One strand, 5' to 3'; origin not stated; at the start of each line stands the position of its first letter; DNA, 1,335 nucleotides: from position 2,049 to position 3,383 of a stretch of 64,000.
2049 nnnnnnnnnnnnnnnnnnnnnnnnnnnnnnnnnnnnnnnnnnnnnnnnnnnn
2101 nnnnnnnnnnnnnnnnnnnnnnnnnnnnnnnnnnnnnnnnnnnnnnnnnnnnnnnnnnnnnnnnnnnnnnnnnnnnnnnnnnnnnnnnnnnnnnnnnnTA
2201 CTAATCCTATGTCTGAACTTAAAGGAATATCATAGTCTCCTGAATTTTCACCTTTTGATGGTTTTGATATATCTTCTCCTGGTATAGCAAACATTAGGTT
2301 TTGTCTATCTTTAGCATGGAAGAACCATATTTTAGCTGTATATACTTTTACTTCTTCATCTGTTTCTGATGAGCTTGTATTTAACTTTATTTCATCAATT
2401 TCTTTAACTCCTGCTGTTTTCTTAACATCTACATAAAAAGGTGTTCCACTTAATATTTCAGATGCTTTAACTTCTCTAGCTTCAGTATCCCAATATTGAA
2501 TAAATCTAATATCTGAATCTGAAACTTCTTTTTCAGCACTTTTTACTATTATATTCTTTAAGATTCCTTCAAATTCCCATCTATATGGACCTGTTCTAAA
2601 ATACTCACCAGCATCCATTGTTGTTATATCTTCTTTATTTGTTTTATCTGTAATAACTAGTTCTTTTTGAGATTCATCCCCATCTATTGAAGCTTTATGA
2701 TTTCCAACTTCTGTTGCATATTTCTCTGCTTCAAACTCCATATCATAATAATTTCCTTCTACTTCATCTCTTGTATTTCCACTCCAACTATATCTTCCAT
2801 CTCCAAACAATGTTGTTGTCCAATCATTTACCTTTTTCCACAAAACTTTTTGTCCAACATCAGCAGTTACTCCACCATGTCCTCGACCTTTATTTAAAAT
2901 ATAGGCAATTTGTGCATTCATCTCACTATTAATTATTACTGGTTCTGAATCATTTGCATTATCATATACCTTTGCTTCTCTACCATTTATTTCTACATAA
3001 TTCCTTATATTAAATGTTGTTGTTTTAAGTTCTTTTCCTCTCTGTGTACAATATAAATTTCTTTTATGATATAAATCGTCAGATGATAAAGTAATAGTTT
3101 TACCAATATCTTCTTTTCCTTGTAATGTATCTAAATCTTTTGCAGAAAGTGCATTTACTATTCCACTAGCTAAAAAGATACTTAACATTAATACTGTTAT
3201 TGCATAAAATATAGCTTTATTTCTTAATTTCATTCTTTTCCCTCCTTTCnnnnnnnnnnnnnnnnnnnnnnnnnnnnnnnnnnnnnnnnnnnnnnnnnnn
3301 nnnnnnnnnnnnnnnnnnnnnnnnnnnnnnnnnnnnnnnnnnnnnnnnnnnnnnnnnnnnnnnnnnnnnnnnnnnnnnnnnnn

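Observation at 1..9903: Three-gene surface module: pilin-like-anchored FGE-domain protein followed by two giant adhesin-like genes (A1, then B1 running off the window)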

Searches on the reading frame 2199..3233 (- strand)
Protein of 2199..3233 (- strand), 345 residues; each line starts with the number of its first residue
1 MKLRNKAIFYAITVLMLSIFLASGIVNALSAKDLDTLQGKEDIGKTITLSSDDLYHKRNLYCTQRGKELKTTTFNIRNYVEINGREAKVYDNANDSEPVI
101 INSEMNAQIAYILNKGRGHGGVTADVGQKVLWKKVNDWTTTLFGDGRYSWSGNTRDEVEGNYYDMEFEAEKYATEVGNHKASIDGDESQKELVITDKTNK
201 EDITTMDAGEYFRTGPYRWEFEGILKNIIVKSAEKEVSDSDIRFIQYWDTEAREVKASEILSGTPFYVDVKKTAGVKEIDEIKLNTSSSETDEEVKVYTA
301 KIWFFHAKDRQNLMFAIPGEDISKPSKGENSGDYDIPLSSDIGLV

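Call 94: search_solved_structures(query=A5, max_evalue=10, show_alignments=3)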
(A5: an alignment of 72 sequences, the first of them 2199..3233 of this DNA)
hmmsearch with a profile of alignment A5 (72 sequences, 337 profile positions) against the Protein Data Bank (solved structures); distinct sequences matched with E-value up to 10: 0.

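Call 95: search_protein_families(library=pfam, alignment_id=A5, max_evalue=1)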
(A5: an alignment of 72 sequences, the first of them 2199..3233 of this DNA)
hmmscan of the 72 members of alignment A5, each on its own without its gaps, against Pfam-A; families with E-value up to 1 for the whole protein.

A. member 1, window:2199-3233:- (345 aa): 1 family
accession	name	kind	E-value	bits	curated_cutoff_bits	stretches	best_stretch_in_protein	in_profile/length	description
PF22607.2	FAD_binding-like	-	0.059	13.8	27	1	291-322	17-48/130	FAD binding domain-like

B. families by the number of members that match (of 72 scanned): 52 families (the first 25 are shown)
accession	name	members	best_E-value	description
PF08341.16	TED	6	9.6e-05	Thioester domain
PF17802.7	SpaA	3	1.6e-11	Prealbumin-like fold domain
PF02369.22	Big_1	3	0.012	Bacterial Ig-like domain (group 1)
PF05979.17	DUF896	3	0.029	Bacterial protein of unknown function (DUF896)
PF06480.20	FtsH_ext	3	0.13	FtsH Extracellular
PF22981.1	RM2_Med14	2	0.035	Mediator of RNA polymerase II transcription subunit 14, RM2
PF08314.17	Sec39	2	0.043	Secretory pathway protein Sec39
PF11178.13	DUF2963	2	0.054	Protein of unknown function (DUF2963)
PF13150.11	TraL_transposon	2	0.19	Conjugative transposon protein TraL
PF21491.2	MIMI_R596-like_C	1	0.0045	Mimivirus sulfhydryl oxidase R596-like, C-terminal domain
PF04970.19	LRAT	1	0.0096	Lecithin retinol acyltransferase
PF20600.3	ExoX-like_C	1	0.012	Exodeoxyribonuclease X-like C-terminal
PF02557.22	VanY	1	0.019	D-alanyl-D-alanine carboxypeptidase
PF06097.16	DUF945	1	0.02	Bacterial protein of unknown function (DUF945)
PF19630.5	DUF6134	1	0.022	Domain of unknown function (DUF6134)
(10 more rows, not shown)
